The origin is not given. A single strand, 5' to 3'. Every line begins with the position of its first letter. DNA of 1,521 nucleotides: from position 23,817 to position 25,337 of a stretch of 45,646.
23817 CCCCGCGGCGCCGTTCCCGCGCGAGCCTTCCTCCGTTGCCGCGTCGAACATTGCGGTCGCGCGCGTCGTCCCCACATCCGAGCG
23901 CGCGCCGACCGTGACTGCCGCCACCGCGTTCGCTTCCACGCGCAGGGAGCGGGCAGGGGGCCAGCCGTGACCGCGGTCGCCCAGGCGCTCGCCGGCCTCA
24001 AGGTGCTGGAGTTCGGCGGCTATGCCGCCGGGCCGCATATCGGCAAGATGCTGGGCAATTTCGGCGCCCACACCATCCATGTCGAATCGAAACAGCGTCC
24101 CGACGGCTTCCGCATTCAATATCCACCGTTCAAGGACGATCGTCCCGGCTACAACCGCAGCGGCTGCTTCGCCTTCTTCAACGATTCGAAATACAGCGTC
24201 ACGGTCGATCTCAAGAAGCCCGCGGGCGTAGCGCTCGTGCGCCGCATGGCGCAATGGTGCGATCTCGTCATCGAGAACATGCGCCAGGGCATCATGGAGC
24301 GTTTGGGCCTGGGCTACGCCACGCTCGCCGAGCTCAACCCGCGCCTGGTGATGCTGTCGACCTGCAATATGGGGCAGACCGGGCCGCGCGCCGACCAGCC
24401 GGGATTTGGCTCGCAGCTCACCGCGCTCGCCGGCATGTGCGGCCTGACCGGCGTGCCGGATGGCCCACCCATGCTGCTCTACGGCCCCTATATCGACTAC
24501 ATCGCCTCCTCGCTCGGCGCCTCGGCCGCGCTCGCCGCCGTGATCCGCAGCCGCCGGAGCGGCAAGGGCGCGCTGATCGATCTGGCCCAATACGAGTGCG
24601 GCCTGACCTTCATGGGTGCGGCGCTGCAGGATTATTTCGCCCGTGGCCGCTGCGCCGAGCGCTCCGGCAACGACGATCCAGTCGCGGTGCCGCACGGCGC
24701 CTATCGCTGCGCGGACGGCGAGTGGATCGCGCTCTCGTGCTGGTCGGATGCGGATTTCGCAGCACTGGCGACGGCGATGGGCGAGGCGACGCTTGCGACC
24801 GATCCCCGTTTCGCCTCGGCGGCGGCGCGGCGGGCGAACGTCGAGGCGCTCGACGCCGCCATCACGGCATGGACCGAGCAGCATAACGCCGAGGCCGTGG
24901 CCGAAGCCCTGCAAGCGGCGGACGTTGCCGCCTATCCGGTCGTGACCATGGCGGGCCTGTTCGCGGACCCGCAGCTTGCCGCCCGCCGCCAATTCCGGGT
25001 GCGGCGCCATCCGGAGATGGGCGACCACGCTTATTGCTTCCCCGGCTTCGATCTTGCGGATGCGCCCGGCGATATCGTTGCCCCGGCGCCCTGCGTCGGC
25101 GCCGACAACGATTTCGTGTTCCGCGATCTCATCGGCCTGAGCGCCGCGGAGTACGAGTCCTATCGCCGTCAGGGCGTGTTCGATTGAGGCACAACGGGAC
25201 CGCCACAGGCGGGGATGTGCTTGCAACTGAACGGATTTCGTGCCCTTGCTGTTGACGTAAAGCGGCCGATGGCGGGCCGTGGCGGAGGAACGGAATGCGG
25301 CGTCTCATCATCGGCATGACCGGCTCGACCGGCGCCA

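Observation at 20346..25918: MarR + UbiD decarboxylase + two family-III CoA-transferases + UbiX: a phthaloyl-CoA-decarboxylase-type module in an unexpected context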

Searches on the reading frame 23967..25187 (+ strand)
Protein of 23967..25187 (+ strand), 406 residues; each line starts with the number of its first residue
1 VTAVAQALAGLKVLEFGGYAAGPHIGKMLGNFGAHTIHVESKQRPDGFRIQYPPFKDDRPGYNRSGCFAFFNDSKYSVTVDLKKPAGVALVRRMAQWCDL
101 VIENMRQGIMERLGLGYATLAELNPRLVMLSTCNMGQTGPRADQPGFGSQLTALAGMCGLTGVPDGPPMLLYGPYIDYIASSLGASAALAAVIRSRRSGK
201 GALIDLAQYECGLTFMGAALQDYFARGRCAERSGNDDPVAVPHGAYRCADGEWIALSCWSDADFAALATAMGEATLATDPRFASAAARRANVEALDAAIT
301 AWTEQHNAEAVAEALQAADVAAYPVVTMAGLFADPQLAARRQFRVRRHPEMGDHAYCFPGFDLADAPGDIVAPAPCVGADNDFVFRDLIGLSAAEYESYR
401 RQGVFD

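Call 3: search_protein_families(library=pfam, proteins=[window:23967-25187:+])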
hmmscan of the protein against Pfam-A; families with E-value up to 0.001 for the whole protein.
window:23967-25187:+ (406 aa): 1 family
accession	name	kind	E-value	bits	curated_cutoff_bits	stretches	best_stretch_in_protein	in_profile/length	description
PF02515.22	CoA_transf_3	-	1.1e-102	344.4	23.3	1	8-381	1-366/366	CoA-transferase family III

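Call 4: search_protein_families(library=ncbifam, proteins=[window:23967-25187:+])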
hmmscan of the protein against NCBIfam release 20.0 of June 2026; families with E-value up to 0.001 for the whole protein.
window:23967-25187:+ (406 aa): 7 families
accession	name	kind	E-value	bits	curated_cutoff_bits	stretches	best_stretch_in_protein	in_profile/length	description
NF052585.1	SucGlutTfsCaiB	equivalog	1.2e-60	205.2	750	1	5-387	5-387/394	succinate--glutarate CoA-transferase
NF008511.0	PRK11430.1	equivalog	3.7e-51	174.4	522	1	8-341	10-336/381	CoA:oxalate CoA-transferase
NF041294.1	Scnl_mescCoAtase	equivalog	2.2e-48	165.3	700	1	6-351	2-345/381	succinyl-CoA:mesaconate CoA-transferase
NF003809.0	PRK05398.1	subfamily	1.5e-42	145.6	442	1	6-403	3-414/416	formyl-CoA transferase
TIGR03253.1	oxalate_frc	equivalog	2.7e-39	135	504.2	2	6-219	2-210/416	formyl-CoA transferase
NF002914.1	PRK03525.1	equivalog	3.3e-33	115.2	413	1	7-404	9-396/400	L-carnitine CoA-transferase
TIGR04253.1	mesacon_CoA_iso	equivalog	2e-12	46.9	725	1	8-398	3-393/403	2-methylfumaryl-CoA isomerase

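Call 6: search_solved_structures(query=window:23967-25187:+, max_evalue=0.001)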
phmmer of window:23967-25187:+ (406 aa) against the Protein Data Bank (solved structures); distinct sequences matched with E-value up to 0.001: 36.
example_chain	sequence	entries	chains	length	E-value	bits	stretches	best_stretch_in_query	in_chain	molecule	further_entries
4ed9_A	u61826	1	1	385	2.8e-56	194.6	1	8-341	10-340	CAIB/BAIF family protein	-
9fn0_B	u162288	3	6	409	1.2e-52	182.7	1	3-398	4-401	Subunit of Benzylsuccinate CoA-transferase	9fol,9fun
10uh_A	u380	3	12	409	1e-46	163.1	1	6-394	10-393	Formyl-coenzyme a transferase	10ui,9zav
4hl6_A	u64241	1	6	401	8.4e-43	150.2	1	9-342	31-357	Uncharacterized protein YfdE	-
9br6_A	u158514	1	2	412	1.1e-35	126.8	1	7-389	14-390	Succinate--hydroxymethylglutarate CoA-transferase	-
9br7_A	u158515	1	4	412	1.4e-35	126.4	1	7-389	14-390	Succinate--hydroxymethylglutarate CoA-transferase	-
9fn0_A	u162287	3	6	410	1.6e-29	106.5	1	8-403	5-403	Subunit of Benzylsuccinate CoA-transferase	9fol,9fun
5yit_A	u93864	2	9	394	4.3e-28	101.8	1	5-322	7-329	CoA transferase III | Uncharacterized protein Rv3272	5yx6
5yiy_A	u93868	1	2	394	5.8e-27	98.1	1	5-322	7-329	CoA transferase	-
8rmw_A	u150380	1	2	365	6.1e-26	94.7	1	5-343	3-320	Alpha-methylacyl-CoA racemase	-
1x74_A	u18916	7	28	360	6.4e-26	94.6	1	5-343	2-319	2-methylacyl-CoA racemase | probable alpha-methylacyl-CoA racemase MCR | PROBABLE ALPHA-METHYLACYL-COA RACEMASE MCR (2-METHYLACYL-COA RACEMASE) (2-ARYLPROPIONYL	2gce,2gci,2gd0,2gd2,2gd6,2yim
8rp5_A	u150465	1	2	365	6.5e-26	94.6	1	5-343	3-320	Alpha-methylacyl-CoA racemase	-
9i2t_A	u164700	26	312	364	7.5e-26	94.4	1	5-343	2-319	Alpha-methylacyl-CoA racemase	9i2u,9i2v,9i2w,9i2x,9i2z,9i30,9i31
3ubm_A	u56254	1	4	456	7.7e-26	94.4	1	6-401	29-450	Formyl-CoA:oxalate CoA-transferase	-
8rp3_A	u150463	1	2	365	1.4e-25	93.5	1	5-343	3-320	Alpha-methylacyl-CoA racemase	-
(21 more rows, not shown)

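Call 61: search_solved_structures(query=window:23967-25187:+, max_evalue=1e-40, show_alignments=4)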
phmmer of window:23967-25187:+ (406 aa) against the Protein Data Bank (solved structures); distinct sequences matched with E-value up to 1e-40: 4.
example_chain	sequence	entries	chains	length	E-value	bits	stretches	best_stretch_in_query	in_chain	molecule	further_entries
4ed9_A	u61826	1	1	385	2.8e-56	194.6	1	8-341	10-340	CAIB/BAIF family protein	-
9fn0_B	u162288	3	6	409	1.2e-52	182.7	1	3-398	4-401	Subunit of Benzylsuccinate CoA-transferase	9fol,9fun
10uh_A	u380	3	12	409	1e-46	163.1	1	6-394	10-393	Formyl-coenzyme a transferase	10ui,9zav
4hl6_A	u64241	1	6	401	8.4e-43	150.2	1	9-342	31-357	Uncharacterized protein YfdE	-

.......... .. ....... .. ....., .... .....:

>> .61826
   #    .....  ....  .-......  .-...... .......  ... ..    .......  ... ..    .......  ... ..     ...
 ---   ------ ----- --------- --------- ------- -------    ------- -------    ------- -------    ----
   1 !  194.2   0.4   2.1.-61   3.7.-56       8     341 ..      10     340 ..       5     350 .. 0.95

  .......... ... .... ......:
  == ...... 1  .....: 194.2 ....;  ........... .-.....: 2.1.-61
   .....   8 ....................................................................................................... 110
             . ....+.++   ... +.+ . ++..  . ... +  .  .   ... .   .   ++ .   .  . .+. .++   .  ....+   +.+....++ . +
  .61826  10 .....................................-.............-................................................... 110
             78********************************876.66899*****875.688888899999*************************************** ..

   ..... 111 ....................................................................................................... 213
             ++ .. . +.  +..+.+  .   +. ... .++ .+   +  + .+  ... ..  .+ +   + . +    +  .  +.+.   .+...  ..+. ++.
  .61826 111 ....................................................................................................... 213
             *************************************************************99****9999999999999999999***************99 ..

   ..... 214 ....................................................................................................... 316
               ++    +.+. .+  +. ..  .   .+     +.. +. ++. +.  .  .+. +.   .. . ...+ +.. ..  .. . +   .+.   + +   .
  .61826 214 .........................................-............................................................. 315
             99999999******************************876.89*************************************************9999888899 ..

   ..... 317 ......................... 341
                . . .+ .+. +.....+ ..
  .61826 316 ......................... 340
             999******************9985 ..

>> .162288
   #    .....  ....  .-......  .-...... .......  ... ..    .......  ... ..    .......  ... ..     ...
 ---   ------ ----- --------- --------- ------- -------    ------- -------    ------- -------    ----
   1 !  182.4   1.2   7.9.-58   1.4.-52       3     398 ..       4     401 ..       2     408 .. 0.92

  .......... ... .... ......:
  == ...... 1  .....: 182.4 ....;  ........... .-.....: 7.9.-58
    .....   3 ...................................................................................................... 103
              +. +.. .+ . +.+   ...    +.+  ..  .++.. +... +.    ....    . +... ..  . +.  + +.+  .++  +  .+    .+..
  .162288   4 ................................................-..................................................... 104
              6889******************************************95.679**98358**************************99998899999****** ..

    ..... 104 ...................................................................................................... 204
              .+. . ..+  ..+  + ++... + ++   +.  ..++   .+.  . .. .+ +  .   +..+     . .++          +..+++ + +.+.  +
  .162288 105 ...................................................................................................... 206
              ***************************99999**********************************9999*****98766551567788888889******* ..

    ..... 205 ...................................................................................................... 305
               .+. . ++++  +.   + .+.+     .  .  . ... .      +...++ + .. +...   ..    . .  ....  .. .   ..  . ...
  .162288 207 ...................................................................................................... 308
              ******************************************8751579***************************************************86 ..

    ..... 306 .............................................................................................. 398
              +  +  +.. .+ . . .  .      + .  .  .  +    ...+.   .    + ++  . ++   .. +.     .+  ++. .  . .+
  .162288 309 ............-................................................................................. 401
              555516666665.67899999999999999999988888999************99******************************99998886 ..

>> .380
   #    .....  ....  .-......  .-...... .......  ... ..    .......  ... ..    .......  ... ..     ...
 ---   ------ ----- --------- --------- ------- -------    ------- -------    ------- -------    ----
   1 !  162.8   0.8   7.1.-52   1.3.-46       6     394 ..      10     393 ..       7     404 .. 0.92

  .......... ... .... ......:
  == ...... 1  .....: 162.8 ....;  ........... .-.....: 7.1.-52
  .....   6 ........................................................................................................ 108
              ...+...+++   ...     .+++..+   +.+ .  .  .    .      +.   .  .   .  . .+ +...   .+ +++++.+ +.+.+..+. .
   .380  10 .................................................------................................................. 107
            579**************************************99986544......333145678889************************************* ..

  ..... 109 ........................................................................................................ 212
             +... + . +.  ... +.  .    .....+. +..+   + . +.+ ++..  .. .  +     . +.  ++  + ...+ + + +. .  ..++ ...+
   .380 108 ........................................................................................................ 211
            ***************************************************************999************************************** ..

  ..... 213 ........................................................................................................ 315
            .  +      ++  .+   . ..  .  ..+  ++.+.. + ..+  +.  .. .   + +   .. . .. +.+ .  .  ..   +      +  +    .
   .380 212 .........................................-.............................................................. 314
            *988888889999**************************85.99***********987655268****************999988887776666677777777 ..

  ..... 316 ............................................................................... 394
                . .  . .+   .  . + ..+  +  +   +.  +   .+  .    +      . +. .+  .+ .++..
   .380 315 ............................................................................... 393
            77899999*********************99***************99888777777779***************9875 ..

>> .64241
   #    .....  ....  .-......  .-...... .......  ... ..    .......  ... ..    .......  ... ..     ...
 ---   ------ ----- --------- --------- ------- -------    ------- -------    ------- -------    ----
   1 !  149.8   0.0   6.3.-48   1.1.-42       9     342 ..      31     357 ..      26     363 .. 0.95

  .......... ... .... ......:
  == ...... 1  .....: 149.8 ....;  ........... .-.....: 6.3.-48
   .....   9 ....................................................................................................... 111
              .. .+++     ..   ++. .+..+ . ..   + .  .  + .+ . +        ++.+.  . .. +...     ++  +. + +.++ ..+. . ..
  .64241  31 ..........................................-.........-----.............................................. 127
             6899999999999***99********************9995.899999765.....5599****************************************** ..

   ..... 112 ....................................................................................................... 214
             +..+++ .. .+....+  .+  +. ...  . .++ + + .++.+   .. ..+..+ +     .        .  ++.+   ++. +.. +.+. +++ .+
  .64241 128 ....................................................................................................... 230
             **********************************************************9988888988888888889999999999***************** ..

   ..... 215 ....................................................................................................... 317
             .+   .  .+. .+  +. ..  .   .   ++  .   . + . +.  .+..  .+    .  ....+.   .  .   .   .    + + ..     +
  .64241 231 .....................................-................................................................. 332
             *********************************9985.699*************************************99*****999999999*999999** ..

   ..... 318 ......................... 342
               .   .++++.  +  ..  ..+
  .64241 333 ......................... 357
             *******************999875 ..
